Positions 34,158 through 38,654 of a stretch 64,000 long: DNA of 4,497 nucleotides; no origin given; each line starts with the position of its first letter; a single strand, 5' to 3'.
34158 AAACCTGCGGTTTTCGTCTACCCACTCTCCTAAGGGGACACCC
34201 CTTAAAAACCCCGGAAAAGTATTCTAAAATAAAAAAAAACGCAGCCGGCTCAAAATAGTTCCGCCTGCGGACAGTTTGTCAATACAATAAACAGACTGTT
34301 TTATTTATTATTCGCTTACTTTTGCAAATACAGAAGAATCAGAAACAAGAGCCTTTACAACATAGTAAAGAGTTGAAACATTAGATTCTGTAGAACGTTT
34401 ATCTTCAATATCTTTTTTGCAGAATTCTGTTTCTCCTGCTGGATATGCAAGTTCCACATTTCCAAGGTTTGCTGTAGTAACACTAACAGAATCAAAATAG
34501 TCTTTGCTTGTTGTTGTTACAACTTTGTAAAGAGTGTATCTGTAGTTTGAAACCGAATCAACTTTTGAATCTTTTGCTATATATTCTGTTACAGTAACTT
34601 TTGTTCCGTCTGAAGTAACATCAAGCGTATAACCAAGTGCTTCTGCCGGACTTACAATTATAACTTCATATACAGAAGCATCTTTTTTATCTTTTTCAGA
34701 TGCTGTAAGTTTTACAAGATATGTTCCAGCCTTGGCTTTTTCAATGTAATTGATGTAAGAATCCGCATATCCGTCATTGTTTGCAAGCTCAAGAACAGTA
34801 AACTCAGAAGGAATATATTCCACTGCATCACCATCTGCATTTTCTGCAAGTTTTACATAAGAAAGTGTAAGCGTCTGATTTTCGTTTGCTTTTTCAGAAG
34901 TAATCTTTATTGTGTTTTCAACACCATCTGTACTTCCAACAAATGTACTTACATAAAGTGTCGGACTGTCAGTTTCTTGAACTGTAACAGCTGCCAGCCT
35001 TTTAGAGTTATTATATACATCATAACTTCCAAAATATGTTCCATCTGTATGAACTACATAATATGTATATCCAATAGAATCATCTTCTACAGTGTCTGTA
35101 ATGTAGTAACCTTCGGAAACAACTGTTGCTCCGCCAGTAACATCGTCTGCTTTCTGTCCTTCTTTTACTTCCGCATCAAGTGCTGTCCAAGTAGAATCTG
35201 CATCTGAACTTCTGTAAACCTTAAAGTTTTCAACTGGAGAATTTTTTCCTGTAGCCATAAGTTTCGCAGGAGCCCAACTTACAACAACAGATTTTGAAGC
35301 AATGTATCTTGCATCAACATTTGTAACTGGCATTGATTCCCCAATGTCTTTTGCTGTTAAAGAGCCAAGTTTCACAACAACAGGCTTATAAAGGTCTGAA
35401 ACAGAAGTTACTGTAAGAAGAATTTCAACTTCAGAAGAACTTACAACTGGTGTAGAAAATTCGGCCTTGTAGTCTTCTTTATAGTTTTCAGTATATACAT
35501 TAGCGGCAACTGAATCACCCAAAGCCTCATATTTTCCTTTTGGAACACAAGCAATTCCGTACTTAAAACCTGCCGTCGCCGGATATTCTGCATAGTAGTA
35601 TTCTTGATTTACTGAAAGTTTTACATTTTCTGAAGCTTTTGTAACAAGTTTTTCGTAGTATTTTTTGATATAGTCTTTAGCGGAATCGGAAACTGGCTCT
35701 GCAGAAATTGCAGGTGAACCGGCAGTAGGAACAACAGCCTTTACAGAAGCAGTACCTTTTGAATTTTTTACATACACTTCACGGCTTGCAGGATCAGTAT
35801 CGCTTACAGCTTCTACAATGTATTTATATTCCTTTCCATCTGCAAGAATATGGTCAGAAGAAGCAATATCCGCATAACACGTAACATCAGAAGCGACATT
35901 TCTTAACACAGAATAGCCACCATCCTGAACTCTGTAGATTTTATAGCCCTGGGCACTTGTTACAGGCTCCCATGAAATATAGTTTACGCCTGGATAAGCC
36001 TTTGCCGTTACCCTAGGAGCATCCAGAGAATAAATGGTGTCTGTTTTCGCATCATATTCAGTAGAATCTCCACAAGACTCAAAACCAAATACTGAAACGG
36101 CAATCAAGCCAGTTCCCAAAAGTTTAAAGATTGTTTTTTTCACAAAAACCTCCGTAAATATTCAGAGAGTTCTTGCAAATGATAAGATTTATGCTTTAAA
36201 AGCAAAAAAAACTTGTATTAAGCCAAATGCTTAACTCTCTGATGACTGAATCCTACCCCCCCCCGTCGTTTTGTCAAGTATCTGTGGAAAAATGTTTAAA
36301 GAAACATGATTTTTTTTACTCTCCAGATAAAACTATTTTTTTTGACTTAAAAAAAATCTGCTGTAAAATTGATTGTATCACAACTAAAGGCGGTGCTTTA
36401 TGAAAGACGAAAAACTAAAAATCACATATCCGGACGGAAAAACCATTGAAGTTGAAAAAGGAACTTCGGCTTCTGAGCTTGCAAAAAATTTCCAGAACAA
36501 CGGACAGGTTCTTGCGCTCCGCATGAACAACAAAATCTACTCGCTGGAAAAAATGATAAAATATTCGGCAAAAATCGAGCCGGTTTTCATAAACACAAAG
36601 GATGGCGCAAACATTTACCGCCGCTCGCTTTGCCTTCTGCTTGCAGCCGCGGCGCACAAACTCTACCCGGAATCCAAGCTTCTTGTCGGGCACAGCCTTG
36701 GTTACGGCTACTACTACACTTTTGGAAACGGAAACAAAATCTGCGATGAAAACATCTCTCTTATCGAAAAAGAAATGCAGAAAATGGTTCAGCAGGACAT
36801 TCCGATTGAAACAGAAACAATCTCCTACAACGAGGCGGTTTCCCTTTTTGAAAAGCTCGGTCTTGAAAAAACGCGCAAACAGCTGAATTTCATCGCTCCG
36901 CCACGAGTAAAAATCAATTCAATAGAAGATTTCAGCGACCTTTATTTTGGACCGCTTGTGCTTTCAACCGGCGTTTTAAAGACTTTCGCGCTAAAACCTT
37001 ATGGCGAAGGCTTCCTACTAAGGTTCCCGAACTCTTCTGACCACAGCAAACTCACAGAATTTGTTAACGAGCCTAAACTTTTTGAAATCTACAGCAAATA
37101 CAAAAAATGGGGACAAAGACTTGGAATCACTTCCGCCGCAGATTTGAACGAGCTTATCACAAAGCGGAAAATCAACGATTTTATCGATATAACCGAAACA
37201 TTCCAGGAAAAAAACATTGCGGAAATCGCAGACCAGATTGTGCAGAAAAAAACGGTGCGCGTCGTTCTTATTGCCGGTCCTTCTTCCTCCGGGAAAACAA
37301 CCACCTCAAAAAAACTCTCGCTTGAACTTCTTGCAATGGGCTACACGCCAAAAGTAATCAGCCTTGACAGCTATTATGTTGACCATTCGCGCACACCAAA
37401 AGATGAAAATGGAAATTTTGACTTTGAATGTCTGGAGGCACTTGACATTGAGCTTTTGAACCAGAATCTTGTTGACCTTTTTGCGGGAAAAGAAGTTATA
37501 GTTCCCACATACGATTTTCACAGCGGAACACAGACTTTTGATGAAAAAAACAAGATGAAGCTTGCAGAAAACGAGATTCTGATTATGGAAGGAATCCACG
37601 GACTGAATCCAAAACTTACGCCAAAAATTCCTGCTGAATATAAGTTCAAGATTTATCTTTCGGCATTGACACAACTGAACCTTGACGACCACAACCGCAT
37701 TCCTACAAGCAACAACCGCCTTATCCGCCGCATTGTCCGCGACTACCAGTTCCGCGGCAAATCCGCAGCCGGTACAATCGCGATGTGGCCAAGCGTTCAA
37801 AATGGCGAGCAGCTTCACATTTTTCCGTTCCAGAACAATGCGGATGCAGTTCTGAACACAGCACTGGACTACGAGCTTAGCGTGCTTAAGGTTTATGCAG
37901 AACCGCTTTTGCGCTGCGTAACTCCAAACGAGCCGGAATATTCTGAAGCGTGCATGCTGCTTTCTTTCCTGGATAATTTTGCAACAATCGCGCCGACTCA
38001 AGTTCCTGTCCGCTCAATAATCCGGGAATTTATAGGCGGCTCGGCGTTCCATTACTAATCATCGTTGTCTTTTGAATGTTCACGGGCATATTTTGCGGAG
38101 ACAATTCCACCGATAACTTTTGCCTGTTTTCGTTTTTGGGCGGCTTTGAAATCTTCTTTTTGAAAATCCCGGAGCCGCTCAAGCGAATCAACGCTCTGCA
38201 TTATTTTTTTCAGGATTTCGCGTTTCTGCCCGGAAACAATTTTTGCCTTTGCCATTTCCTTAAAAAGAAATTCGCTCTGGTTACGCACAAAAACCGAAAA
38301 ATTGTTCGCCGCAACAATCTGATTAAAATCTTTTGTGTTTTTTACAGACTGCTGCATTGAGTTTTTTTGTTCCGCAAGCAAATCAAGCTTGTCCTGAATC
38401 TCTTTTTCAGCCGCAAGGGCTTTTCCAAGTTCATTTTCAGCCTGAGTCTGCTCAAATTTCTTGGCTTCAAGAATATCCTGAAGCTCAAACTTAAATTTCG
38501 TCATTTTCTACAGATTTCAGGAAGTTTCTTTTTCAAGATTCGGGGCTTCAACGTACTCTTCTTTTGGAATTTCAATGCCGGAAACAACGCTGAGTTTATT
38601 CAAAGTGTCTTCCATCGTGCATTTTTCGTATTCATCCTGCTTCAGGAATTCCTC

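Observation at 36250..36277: G9 tract forms the spacer of a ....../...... promoter upstream of a surface lipoprotein gene: candidate phase-variation switch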

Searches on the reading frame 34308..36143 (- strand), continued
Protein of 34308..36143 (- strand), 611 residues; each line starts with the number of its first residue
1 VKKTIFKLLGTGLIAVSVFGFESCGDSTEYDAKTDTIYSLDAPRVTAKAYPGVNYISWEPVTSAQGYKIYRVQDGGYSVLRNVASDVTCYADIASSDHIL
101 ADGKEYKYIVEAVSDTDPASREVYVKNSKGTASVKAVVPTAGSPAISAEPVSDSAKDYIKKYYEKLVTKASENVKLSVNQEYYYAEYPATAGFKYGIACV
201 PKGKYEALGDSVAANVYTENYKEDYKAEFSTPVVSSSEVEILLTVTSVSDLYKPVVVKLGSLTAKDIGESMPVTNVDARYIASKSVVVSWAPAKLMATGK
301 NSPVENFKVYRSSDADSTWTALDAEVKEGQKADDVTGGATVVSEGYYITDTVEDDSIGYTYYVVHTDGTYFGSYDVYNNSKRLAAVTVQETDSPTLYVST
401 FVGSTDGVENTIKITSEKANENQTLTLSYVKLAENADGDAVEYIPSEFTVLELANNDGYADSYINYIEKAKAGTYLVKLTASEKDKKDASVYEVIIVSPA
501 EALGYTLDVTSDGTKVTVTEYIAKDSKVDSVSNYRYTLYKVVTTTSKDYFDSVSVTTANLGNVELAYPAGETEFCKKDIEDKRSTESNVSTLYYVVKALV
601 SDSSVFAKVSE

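Call 52: find_encoding_contigs(protein=P0381, flank=800, max_places=6)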
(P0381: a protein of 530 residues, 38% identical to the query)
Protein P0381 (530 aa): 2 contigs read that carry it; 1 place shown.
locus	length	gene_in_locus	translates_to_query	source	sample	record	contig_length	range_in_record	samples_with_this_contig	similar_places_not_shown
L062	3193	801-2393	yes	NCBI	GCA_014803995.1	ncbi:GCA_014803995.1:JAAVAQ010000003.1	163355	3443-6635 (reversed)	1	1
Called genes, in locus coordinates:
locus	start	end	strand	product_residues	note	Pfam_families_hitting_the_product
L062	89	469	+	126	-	-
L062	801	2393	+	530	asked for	-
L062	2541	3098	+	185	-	PF03358:FMN_red (weak), PF12682:Flavodoxin_4, PF12724:Flavodoxin_5 (faint)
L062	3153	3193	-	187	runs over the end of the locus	PF13472:Lipase_GDSL_2 (weak)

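Call 61: search_solved_structures(query=A2, max_evalue=1)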
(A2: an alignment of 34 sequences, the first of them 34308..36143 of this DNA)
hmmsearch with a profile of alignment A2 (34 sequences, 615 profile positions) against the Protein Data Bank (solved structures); distinct sequences matched with E-value up to 1: 2.
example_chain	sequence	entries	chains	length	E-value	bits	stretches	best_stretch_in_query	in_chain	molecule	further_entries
8bxr_A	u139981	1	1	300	0.29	13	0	253-323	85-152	Titin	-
1ywl_A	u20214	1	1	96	0.54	12.1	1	350-420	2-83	Hypothetical UPF0213 protein EF2693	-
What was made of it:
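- On Fibronectin type III domain proteins (Pfam PF00041): The PDB sequence search gave only titin at E = 0.29 (call 61).
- Tried and rejected: Only insignificant hits (call 61).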

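Call 69: predict_structure(alignment_id=A2)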
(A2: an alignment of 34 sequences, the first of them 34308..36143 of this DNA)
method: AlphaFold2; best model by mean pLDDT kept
length: 611 residues; sequences in the alignment: 34
mean_pLDDT: 79.0   pTM: 0.47
mean pLDDT of the five models: 79.0, 77.0, 76.1, 75.7, 73.5
residues with pLDDT >= 90: 134; 70-90: 354; 50-70: 71; < 50: 52
segments of 3 or more residues with pLDDT < 50: 1-33, 331-342, 607-611
pLDDT, mean of each block of 10 residues (from residue 1): 27 28 33 65 91 90 91 81 90 83 91 78 80 90 82 74 84 85 87 85 76 63 81 86 88 88 90 89 84 91 92 84 83 42 74 88 90 89 78 87 68 88 89 63 68 71 84 85 84 79 70 90 80 87 80 82 90 91 85 83 46 30
secondary structure, 60 per line:
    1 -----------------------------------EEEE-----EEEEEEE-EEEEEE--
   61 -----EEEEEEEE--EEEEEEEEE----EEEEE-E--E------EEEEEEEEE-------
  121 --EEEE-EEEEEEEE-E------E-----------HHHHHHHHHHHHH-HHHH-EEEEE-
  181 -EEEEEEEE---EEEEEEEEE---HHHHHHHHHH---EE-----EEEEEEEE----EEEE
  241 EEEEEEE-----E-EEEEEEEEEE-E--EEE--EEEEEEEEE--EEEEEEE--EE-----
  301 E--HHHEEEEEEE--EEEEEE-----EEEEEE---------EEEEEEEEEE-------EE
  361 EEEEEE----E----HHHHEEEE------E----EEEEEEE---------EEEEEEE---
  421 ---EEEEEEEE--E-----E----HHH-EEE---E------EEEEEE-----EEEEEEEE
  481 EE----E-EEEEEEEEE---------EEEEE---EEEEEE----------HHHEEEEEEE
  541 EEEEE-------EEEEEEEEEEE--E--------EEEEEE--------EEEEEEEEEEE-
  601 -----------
elements in order: E36-39 E45-51 E53-58 E66-73 E76-84 E89-93 E105-113 E123-126 E128-135 H156-168 H170-173 E175-179 E182-189 E193-201 H205-214 E225-232 E237-247 E255-264 E269-271 E274-282 E285-291 E307-313 E316-321 E327-332 E342-351 E359-366 H376-379 E380-383 E395-401 E411-417 E424-431 E449-451 E462-467 E473-482 E489-497 E507-511 E515-520 E534-545 E553-563 E575-580 E589-599

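Call 72: fold_search(model_id=the predicted structure, library=pdb)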
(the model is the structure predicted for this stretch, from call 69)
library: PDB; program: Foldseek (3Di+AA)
matches with E <= 10: 1850; with E <= 0.001: 168
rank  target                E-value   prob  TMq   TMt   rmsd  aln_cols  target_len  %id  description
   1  3t1w                  1.1e-11  1.00  0.14  0.22  26.0       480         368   13  Structure of the four-domain fragment Fn7B89 of oncofetal fibronectin (released 2012-03-21)
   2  8q6t_I                1.3e-11  1.00  0.15  0.10  38.6       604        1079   13  Helical reconstruction of the relaxed thick filament from FIB milled left ventricular mouse myofibrils (released 2023-11-01)
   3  9ba4_A                2.5e-11  1.00  0.15  0.10  22.9       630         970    8  Full-length cross-linked Contactin 2 (CNTN2) (released 2024-07-17)
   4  8qy6_A                7.0e-11  1.00  0.14  0.14  23.6       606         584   11  Structure of interleukin 6 (gp130 P496L mutant). (released 2024-02-21)
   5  1fnf                  8.5e-11  1.00  0.17  0.26  28.1       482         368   13  FRAGMENT OF HUMAN FIBRONECTIN ENCOMPASSING TYPE-III REPEATS 7 THROUGH 10 (released 1996-01-29)
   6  8qy5_A                2.9e-10  1.00  0.13  0.14  23.5       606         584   10  Structure of interleukin 6. (released 2024-02-21)
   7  8v29_B                1.4e-09  1.00  0.15  0.15  22.9       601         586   11  Cryo-EM structure of human type I OSM receptor complex: model for full extracellular assembly (released 2024-11-20)
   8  8d82_A                2.4e-09  1.00  0.14  0.14  23.8       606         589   10  Cryo-EM structure of human IL-6 signaling complex in detergent: model containing full extracellular domains (released 2023-03-29)
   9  8odz_D                2.5e-09  1.00  0.14  0.14  25.9       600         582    8  Cryo-EM structure of a pre-dimerized murine IL-12 complete extracellular signaling complex (Class 1). (released 2024-02-07)
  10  8qy4_C                2.9e-09  1.00  0.15  0.16  23.4       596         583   11  Structure of interleukin 11 (gp130 P496L mutant). (released 2024-02-21)
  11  8dh8_A                3.6e-09  1.00  0.16  0.14  33.8       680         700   10  Leptin-bound leptin receptor complex-full ECD (released 2023-04-19)
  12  9ozi_A                5.5e-09  1.00  0.21  0.09  37.0       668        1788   10  Cryo-EM structure of chicken ROS1 in apo-state. This is the complete map and model. (released 2026-02-25)
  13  6mfa                  7.4e-09  1.00  0.13  0.20  19.9       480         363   12  Fragment of human fibronectin containing the 4th-7th type III domains (released 2019-09-18)
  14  4pbx                  1.1e-08  1.00  0.18  0.19  35.3       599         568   11  Crystal structure of the six N-terminal domains of human receptor protein tyrosine phosphatase sigma (released 2014-11-12)
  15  8v2b_C                1.4e-08  1.00  0.14  0.12  27.4       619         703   10  Cryo-EM structure of mouse type II OSM receptor complex: model for full extracellular assembly (released 2024-11-20)
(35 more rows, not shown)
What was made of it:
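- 34308..36143 (-): Regulated gene: a 611-aa predicted lipoprotein made of Fn3-like beta-sandwich domains, from a family restricted to Treponema. AlphaFold model and Foldseek matches (calls 69, 72).
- On SSR-mediated transcriptional phase variation through a promoter-spacer homopolymer (porA / TP0126 / vlp type): The model is an Fn3-like array (calls 69, 72).
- On Fibronectin type III domain proteins (Pfam PF00041): Global TM-scores are low (0.13-0.21) because the inter-domain angles differ (calls 69, 72).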

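Call 79: find_encoding_contigs(protein=P0310, flank=600, max_places=10)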
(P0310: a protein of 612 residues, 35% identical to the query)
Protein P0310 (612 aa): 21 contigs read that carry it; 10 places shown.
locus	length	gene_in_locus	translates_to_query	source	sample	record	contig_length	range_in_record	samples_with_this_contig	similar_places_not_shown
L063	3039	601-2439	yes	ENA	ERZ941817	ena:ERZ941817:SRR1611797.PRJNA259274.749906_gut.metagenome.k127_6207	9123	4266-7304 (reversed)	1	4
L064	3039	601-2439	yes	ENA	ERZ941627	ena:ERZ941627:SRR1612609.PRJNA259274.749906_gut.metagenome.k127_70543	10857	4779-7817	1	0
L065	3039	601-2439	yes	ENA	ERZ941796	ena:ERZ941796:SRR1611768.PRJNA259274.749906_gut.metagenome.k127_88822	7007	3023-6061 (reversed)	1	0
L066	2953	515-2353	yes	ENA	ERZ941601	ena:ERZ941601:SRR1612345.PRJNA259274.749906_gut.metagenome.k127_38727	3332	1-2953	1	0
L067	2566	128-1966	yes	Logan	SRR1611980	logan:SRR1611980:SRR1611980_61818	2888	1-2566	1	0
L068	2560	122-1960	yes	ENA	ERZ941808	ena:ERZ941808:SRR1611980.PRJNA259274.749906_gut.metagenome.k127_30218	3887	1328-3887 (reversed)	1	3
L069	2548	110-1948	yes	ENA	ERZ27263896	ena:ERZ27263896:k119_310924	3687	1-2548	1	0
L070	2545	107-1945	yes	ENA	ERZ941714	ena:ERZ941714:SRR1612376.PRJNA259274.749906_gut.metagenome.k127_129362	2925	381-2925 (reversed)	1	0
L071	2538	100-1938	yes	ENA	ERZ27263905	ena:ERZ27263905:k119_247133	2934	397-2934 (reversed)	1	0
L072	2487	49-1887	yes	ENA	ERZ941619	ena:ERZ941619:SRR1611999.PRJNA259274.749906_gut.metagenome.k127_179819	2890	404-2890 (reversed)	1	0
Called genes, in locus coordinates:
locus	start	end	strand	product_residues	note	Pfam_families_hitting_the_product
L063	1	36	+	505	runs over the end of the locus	PF03572:Peptidase_S41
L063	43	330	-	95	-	PF12844:HTH_19 (weak), PF13560:HTH_31 (weak), PF01381:HTH_3, PF13443:HTH_26 (weak)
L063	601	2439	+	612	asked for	-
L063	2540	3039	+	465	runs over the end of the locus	PF03781:FGE-sulfatase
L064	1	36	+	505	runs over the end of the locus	PF03572:Peptidase_S41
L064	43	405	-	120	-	PF13560:HTH_31 (weak), PF01381:HTH_3, PF12844:HTH_19 (weak), PF13443:HTH_26 (weak)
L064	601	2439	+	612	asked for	-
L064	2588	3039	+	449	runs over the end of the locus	PF03781:FGE-sulfatase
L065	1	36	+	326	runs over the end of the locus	?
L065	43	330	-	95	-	PF12844:HTH_19 (weak), PF13560:HTH_31 (weak), PF01381:HTH_3, PF13443:HTH_26 (weak)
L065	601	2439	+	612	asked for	-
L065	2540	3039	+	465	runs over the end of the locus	PF03781:FGE-sulfatase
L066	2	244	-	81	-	?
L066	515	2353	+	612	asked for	-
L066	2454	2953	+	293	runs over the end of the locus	?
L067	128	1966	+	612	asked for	-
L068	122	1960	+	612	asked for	-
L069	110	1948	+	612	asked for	-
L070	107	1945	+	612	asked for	-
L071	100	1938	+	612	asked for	-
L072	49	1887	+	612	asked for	-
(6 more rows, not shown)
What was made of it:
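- Of the 19 contig ends tabulated before call 79 that lie within 400 nt upstream of the gene, 10 fall within about 30 nt of the tract (binomial P = 1.7e-4).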

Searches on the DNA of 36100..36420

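Call 66: search_rna_families(source=window, start=36100, end=36420, threshold=evalue, max_evalue=1)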
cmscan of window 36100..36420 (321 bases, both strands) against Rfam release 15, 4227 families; matches with E-value up to 1: 2.
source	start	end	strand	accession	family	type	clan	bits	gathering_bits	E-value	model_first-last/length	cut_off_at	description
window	36279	36331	-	RF01625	ceN28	Gene; snRNA; snoRNA; CD-box;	-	16.5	70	0.77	1-88/88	no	Caenorhabditis snoRNA ceN28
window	36118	36289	-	RF02590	Spy1186876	Gene; sRNA;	-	13.9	208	0.8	1-243/243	no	S. pyogenes small RNA 1186876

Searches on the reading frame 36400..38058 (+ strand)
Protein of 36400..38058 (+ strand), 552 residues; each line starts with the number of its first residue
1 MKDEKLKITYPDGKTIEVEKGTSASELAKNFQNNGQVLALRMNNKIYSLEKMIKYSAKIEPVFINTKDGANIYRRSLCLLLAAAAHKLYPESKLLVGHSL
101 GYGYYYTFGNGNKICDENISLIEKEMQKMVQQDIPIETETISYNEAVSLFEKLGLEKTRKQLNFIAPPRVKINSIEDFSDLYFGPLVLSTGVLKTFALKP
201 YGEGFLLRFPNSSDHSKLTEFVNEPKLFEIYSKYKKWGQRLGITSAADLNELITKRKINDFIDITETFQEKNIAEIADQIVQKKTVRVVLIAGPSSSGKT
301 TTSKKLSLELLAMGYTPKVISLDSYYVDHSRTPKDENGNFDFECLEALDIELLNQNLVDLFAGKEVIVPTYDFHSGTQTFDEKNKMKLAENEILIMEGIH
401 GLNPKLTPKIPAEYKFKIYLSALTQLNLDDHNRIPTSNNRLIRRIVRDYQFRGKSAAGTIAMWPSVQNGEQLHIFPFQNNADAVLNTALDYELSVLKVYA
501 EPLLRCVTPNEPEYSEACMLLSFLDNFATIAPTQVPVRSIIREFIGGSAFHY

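Call 11: search_protein_families(library=pfam, proteins=[window:36400-38058:+], max_evalue=0.01)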
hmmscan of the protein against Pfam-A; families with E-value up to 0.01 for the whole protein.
window:36400-38058:+ (552 aa): 5 families
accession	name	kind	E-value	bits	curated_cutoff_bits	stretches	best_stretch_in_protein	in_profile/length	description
PF00485.24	PRK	-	7.3e-18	65.5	22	1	289-487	2-189/196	Phosphoribulokinase / Uridine kinase family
PF20720.3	nSTAND3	-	1.9e-05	24.9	27.2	1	274-320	7-51/155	Novel STAND NTPase 3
PF00448.28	SRP54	-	0.003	17.7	22.7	1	287-325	2-40/196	SRP54-type protein, GTPase domain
PF13238.12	AAA_18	-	0.0031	18.4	29.4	1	289-396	1-77/128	AAA domain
PF03215.21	Rad17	-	0.0095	16.3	23.8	0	278-310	37-69/186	Rad17 P-loop domain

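Call 12: search_protein_families(library=ncbifam, proteins=[window:36400-38058:+], max_evalue=0.01)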
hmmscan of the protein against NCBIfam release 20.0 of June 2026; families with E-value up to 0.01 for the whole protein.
window:36400-38058:+ (552 aa): 15 families
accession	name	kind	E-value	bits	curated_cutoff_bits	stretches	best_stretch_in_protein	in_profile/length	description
NF004018.0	PRK05480.1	equivalog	4.3e-25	88.4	180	1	283-490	3-190/210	uridine kinase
TIGR00235.1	udk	equivalog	1.1e-24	87.2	220.3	1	284-494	4-194/207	uridine kinase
NF005655.0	PRK07429.1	subfamily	1.7e-10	40.6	236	1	284-425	6-136/326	phosphoribulokinase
NF005807.0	PRK07667.1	equivalog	4.8e-08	32.8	221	1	273-400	3-129/193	kinase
TIGR00418.1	thrS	equivalog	1.3e-07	30.9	383.65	1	75-199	2-128/565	threonine--tRNA ligase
NF006746.0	PRK09270.1-5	subfamily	4.4e-07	29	250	1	271-374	3-109/210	nucleoside/nucleotide kinase family protein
NF005115.0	PRK06547.1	equivalog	8.3e-05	22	173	1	274-326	4-51/172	hypothetical protein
TIGR03499.1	FlhF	equivalog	0.00034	20.7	174.15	1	270-325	182-239/286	flagellar biosynthesis GTPase FlhF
TIGR00554.2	panK_bact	equivalog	0.00056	19.3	235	1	279-409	75-205/310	type I pantothenate kinase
NF053861.1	DS8_antiphage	equivalog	0.0016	16.3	790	1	269-320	352-404/994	anti-phage protein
NF006744.0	PRK09270.1-3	equivalog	0.0021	17.6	281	1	273-373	10-111/213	nucleoside/nucleotide kinase family protein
TIGR00064.1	ftsY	equivalog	0.0039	16.5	260.7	1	235-316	32-109/279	signal recognition particle-docking protein FtsY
TIGR01425.1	SRP54_euk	equivalog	0.0068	15.3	576.25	0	279-325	93-139/428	signal recognition particle protein SRP54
TIGR00176.1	mobB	equivalog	0.0074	16.3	76.2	0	288-320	1-33/155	molybdopterin-guanine dinucleotide biosynthesis protein B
TIGR00602.1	rad24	subfamily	0.0089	14.6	482.55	0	279-310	103-134/640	checkpoint protein rad24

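Call 14: find_encoding_contigs(protein=window:36400-38058:+, flank=4000, max_places=10)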
Protein window:36400-38058:+ (552 aa): 1 contig read that carries it; 1 place shown.
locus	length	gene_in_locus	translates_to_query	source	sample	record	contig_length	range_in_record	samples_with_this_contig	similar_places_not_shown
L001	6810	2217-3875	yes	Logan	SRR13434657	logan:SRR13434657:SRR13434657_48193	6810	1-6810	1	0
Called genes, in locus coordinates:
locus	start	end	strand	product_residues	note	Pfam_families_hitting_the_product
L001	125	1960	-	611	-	-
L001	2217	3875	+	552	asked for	PF20720:nSTAND3 (faint), PF00485:PRK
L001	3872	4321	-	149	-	PF02050:FliJ (weak)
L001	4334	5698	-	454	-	PF02874:ATP-synt_ab_N, PF00006:ATP-synt_ab, PF18269:T3SS_ATPase_C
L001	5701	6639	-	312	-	PF02108:FliH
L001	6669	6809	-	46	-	?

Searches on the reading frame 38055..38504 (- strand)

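Call 11: search_protein_families(library=pfam, proteins=[window:38055-38504:-], max_evalue=0.01)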
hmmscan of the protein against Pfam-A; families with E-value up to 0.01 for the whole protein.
window:38055-38504:- (149 aa): 2 families
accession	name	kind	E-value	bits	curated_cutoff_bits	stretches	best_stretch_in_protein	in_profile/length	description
PF02050.21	FliJ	-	4.9e-06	27.2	28.4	1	21-130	2-114/123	Flagellar FliJ protein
PF06350.17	HSL_N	-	0.0076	15.8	25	1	14-110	13-107/306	Hormone-sensitive lipase (HSL) N-terminus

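Call 12: search_protein_families(library=ncbifam, proteins=[window:38055-38504:-], max_evalue=0.01)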
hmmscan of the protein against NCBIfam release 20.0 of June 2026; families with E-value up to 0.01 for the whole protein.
window:38055-38504:- (149 aa): 1 family
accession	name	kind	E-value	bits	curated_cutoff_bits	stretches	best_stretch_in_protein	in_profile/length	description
TIGR02473.1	flagell_FliJ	equivalog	1.7e-12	47.9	50.45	1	5-141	1-141/141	flagellar export protein FliJ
